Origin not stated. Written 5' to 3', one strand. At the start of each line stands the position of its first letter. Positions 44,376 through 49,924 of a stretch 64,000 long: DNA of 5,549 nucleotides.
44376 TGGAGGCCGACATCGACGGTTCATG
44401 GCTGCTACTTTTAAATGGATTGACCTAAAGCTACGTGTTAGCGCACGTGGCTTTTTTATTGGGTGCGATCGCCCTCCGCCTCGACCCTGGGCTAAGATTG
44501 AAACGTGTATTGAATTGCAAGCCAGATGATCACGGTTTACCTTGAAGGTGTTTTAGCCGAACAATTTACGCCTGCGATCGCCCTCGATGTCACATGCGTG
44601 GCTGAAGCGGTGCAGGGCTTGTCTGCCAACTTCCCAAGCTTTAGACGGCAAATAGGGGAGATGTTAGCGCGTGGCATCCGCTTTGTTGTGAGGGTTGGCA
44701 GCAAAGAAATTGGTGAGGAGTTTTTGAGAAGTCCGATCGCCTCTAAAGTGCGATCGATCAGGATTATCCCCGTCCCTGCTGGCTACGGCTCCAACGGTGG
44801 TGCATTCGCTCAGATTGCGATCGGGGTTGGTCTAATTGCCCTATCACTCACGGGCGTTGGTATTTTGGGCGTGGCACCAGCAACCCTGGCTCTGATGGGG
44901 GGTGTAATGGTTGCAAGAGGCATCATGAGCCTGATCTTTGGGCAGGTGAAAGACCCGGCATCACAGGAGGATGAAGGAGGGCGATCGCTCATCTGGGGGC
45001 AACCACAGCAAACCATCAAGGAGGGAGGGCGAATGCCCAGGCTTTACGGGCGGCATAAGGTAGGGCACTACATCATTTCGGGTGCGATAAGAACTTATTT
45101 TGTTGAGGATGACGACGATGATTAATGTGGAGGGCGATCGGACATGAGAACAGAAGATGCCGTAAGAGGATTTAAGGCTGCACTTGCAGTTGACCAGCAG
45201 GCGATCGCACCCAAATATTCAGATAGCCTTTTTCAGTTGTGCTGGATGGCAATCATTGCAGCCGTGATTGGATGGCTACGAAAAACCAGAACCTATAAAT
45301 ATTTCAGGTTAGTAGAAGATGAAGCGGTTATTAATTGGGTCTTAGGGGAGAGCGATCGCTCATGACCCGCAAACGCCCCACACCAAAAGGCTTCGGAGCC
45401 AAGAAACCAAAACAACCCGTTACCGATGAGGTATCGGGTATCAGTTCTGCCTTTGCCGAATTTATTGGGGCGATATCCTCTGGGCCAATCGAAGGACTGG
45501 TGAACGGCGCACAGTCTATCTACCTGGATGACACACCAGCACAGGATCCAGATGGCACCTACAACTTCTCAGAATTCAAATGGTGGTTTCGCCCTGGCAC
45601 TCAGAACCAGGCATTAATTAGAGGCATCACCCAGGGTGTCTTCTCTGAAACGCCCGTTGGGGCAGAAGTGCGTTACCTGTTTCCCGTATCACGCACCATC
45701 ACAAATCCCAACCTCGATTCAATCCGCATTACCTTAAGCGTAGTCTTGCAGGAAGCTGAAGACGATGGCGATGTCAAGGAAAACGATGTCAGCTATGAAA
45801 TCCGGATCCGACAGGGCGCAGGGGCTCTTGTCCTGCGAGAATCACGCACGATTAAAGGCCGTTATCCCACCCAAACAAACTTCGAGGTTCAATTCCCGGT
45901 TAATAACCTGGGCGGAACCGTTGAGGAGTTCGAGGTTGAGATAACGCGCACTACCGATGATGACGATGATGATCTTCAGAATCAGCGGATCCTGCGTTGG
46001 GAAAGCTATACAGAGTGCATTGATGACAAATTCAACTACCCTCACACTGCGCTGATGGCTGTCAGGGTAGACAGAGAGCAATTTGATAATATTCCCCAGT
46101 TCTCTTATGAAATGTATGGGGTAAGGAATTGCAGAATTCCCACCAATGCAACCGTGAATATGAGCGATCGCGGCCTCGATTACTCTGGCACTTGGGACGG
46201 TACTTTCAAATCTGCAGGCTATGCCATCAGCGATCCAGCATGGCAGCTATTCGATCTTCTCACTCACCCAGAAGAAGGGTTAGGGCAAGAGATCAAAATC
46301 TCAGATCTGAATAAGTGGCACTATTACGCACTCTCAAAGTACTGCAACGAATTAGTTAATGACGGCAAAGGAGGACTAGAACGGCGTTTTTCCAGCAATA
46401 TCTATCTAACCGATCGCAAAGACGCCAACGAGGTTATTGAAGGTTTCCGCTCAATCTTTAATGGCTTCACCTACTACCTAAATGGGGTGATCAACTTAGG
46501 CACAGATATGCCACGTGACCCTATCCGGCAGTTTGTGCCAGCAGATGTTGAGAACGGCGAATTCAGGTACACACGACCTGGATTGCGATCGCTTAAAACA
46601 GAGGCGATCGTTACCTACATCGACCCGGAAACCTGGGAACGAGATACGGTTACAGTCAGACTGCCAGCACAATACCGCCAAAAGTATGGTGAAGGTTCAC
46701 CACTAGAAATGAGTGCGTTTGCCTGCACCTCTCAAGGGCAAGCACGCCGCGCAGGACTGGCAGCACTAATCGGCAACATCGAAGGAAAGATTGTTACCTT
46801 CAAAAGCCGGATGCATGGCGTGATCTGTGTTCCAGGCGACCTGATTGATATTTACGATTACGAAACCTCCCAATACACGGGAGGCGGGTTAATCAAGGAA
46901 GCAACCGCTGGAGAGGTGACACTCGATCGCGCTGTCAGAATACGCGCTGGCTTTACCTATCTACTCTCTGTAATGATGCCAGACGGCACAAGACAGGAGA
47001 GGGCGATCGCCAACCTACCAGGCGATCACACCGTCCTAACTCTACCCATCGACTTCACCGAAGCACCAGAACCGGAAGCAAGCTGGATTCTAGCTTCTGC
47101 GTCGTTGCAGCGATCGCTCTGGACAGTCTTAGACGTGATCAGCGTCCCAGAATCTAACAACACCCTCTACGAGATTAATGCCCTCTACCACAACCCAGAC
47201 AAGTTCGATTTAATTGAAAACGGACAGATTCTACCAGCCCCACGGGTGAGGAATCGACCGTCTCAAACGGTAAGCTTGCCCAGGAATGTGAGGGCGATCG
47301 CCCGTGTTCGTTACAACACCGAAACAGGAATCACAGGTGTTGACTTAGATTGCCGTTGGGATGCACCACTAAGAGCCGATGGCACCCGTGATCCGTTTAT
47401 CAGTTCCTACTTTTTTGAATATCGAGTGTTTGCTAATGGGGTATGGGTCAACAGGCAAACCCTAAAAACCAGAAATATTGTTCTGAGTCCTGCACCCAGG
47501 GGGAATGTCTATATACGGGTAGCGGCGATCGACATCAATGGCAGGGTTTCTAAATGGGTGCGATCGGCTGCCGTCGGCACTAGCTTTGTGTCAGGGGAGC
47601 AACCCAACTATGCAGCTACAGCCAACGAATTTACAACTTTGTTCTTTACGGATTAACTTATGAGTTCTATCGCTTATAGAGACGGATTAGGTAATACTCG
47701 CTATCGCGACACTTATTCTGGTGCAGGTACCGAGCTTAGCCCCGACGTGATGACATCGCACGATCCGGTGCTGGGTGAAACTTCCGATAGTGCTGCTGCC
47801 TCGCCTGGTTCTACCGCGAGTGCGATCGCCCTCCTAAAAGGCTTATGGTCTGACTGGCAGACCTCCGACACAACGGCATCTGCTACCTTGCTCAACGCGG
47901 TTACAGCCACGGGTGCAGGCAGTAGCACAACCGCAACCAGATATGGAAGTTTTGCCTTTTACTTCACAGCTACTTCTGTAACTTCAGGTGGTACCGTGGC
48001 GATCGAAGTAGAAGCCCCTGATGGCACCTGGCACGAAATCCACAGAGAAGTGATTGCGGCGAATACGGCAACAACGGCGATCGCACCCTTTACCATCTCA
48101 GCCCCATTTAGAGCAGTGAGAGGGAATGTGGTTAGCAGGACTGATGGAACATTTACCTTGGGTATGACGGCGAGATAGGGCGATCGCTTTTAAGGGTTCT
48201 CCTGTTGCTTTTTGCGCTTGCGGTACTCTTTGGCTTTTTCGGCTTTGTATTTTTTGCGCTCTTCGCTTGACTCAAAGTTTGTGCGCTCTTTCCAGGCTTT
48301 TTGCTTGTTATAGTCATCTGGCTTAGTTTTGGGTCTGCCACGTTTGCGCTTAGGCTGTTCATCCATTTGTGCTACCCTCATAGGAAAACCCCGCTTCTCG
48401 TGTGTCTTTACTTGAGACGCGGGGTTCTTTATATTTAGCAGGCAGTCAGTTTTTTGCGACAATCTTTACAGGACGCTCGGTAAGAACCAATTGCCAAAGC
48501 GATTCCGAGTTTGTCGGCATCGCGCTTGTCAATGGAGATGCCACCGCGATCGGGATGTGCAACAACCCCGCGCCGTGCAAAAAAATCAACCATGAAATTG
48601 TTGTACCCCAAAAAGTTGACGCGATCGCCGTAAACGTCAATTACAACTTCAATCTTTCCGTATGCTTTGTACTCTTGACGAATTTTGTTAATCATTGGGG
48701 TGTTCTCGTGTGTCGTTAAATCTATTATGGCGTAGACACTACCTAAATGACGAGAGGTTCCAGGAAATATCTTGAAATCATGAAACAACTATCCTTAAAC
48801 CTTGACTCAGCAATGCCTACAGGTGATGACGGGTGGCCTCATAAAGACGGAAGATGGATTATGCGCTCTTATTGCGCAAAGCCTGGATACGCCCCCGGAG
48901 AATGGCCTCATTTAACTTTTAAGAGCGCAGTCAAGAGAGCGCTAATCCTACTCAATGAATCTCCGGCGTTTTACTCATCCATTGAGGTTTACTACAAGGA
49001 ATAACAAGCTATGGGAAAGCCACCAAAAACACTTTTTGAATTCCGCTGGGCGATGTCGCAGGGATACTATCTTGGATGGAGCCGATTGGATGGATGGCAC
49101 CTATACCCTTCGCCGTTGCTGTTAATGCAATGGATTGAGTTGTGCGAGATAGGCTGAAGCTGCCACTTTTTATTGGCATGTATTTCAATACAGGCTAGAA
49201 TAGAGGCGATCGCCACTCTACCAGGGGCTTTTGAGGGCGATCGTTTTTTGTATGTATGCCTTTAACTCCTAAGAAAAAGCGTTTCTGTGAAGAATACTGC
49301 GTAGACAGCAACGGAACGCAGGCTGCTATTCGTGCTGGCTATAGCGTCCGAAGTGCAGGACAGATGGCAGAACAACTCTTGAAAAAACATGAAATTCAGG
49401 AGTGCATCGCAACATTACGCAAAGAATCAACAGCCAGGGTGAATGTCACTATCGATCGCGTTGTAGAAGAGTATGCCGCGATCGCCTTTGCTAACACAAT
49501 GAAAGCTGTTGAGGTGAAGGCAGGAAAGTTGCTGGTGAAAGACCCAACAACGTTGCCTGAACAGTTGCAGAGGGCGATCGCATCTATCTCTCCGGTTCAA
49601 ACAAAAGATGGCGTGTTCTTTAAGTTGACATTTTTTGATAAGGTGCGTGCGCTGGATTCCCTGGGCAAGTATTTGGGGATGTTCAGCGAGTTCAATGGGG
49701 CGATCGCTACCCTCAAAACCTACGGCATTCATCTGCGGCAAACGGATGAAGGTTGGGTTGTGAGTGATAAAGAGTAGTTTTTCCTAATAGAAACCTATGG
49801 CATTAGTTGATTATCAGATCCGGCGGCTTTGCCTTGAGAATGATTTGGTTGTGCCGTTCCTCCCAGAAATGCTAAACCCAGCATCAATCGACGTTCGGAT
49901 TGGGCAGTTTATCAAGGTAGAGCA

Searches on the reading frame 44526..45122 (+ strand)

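Call 78: search_protein_families(library=phrogs, proteins=[window:44526-45122:+], max_evalue=0.001)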
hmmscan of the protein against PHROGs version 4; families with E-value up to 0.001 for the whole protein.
window:44526-45122:+ (199 aa): 5 families
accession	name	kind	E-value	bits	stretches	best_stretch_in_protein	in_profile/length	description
phrog_32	-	tail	7.4e-35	121.4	1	1-190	4-197/203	tail assembly protein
phrog_4946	-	tail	3.7e-17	63.3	1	2-116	15-131/145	tail protein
phrog_4554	-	tail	2.8e-08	34.9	1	104-190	83-169/205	tail protein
phrog_4244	-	tail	5.8e-07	30.7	1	13-133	25-135/168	tail protein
phrog_28576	-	unknown function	1.5e-06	28.7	1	11-144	201-340/399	-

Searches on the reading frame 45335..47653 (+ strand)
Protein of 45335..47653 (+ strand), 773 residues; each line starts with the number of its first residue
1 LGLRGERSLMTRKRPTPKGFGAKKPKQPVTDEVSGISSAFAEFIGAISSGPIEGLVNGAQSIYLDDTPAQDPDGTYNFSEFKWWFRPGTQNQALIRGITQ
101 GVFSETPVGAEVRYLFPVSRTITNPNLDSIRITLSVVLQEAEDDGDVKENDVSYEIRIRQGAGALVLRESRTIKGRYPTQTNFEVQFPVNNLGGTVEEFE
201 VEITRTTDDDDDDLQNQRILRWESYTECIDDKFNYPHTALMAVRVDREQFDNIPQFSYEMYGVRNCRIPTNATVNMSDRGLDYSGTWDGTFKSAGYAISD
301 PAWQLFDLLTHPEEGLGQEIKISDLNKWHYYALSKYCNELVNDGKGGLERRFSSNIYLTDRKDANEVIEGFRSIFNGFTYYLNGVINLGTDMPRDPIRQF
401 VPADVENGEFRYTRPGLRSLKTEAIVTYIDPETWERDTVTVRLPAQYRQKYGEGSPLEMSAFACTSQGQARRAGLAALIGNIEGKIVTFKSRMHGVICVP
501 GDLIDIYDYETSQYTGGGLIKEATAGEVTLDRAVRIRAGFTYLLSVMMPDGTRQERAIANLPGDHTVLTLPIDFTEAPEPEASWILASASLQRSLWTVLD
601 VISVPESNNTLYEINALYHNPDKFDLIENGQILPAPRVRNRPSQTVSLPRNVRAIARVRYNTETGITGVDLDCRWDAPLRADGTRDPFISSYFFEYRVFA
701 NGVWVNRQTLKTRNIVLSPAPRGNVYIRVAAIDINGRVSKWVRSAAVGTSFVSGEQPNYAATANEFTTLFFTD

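Call 9: search_protein_families(library=pfam, proteins=[window:45335-47653:+], max_evalue=0.001)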
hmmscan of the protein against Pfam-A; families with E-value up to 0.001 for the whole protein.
window:45335-47653:+ (773 aa): 2 families
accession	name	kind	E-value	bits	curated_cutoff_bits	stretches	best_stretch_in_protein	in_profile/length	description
PF24801.1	FNIII-A_GpJ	-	3.6e-23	82.5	27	1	104-231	3-126/126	Tip attachment protein J,FNIII-A domain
PF13550.12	Phage-tail_3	-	2e-11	44.5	23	1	360-507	2-149/164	Putative phage tail protein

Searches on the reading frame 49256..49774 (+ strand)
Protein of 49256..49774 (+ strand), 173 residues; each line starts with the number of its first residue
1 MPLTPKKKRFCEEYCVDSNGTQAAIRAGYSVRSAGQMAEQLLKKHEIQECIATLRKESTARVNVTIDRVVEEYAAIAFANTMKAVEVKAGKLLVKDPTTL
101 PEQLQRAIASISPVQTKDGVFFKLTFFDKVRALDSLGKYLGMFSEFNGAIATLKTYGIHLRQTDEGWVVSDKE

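Call 54: search_protein_families(library=pfam, proteins=[window:49256-49774:+], max_evalue=0.01)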
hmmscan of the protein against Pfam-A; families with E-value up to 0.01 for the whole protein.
window:49256-49774:+ (173 aa): 1 family
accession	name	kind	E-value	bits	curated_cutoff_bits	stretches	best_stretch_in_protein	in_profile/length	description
PF03592.21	Terminase_2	-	3.4e-32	112.4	26.1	1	3-145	1-133/141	Terminase small subunit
